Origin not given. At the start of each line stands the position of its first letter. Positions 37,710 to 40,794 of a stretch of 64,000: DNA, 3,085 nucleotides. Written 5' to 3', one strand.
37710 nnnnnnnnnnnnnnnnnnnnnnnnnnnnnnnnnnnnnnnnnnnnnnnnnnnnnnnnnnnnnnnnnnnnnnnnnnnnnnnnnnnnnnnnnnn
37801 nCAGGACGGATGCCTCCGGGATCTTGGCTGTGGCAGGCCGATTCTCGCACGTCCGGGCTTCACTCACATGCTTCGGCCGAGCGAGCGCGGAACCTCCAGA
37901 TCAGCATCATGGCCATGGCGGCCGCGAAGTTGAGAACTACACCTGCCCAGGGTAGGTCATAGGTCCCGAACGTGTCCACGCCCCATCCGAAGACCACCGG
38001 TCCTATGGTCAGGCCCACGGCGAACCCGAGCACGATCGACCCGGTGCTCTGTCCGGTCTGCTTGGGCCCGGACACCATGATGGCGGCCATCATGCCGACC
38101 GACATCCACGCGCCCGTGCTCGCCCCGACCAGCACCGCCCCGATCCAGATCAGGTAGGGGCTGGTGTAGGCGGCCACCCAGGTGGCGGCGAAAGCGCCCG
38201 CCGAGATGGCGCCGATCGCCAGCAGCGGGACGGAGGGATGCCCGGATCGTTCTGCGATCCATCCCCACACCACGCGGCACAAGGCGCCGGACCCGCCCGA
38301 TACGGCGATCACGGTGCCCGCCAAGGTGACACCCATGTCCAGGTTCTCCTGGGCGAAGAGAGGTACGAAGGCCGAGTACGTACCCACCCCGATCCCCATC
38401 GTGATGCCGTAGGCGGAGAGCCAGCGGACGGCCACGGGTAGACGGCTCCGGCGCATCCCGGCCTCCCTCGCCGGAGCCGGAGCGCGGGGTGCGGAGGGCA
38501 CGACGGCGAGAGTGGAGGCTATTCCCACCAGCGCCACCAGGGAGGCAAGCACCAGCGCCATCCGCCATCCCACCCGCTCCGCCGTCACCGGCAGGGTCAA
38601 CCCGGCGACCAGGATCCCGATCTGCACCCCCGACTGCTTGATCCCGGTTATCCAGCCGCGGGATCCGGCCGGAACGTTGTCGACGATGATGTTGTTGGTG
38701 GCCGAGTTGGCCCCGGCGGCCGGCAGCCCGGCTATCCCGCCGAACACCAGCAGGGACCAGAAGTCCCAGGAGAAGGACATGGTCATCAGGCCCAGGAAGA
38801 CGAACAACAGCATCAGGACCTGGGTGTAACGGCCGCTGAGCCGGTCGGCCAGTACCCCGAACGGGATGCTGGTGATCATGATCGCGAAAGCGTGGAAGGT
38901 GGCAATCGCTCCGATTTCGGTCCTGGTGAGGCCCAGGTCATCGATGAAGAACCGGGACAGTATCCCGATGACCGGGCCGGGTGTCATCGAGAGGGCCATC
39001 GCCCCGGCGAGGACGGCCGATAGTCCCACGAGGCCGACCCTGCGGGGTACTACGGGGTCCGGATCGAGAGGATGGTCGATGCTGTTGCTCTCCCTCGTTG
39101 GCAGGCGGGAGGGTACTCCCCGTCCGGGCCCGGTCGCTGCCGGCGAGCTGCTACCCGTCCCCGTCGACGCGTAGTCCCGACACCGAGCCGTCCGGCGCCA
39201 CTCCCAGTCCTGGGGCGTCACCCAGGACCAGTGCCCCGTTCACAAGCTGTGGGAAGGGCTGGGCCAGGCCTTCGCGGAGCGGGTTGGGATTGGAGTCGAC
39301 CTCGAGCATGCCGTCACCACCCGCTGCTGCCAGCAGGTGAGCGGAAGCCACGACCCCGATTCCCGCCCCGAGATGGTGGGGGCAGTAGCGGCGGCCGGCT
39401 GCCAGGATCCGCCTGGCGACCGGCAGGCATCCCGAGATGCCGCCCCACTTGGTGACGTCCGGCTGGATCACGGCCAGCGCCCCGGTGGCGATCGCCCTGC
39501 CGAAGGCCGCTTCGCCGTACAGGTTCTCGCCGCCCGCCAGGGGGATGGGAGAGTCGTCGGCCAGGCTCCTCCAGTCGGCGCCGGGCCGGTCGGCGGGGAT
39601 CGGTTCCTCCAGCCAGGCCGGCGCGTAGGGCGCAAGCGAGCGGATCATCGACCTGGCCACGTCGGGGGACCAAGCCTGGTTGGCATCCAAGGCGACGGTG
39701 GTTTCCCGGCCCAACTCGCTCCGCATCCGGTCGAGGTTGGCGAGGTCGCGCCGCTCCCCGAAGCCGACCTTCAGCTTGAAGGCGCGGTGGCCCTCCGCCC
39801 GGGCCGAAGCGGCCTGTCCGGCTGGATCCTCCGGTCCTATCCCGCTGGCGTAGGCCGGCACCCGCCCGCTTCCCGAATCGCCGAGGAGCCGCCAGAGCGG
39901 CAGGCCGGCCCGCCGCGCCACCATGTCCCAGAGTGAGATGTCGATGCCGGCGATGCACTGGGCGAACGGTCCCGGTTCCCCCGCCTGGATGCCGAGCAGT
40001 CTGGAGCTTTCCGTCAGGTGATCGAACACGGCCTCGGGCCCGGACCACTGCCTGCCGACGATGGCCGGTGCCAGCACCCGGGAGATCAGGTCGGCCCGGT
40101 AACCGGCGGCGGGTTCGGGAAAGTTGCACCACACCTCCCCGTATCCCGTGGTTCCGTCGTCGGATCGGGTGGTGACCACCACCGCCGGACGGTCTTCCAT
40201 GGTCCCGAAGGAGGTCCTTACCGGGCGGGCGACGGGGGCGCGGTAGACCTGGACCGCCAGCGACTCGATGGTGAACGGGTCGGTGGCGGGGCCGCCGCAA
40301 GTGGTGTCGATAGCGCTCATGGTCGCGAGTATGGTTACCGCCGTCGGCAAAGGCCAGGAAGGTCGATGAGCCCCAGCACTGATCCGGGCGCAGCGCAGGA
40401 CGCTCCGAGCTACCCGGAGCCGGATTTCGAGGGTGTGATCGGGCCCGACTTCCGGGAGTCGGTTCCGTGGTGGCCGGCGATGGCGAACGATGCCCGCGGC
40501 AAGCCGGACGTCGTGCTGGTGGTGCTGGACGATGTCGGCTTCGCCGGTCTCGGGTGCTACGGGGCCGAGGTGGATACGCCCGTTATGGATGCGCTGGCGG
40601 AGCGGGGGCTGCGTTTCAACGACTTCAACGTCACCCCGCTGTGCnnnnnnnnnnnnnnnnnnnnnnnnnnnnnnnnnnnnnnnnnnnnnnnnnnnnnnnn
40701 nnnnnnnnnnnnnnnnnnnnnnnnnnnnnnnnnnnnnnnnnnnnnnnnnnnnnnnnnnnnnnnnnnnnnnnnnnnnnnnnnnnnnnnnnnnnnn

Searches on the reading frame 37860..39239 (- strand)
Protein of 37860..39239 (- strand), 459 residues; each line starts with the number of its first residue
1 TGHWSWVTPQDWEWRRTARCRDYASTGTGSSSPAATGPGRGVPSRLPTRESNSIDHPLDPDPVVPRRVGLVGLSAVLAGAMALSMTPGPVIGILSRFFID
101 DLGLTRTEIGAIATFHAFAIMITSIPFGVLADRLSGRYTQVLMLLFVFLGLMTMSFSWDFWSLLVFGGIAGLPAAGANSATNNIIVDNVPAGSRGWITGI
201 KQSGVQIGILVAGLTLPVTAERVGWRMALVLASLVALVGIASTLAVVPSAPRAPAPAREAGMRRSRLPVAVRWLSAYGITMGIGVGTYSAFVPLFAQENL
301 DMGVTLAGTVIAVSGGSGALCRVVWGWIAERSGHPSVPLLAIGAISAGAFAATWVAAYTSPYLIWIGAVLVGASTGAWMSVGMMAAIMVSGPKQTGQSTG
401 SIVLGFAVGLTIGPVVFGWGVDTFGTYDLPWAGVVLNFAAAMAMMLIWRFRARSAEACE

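Call 87: search_protein_families(library=pfam, proteins=[window:37860-39239:-], max_evalue=0.00001)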
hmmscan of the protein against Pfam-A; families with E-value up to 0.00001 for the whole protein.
window:37860-39239:- (459 aa): 3 families
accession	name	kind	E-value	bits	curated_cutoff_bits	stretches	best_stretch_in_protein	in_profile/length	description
PF07690.21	MFS_1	-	7.7e-36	124.1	33.4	1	90-400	15-333/347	Major Facilitator Superfamily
PF06779.20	MFS_4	-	3.9e-13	49.9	26.3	1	99-442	20-362/364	Uncharacterised MFS-type transporter YbfB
PF00083.30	Sugar_tr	-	2.4e-07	30.4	22.3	1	106-251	45-195/452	Sugar (and other) transporter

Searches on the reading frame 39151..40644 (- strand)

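Call 88: search_protein_families(library=pfam, proteins=[window:39151-40644:-], max_evalue=0.00001)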
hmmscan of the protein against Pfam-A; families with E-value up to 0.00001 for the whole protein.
window:39151-40644:- (497 aa): 2 families
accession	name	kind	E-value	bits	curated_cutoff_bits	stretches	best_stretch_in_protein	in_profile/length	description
PF13378.12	MR_MLE_C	-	3.1e-52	177.9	29.4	1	277-485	5-216/219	Enolase C-terminal domain-like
PF02746.21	MR_MLE_N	-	7.9e-15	55.5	22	1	135-255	8-117/117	Mandelate racemase / muconate lactonizing enzyme, N-terminal domain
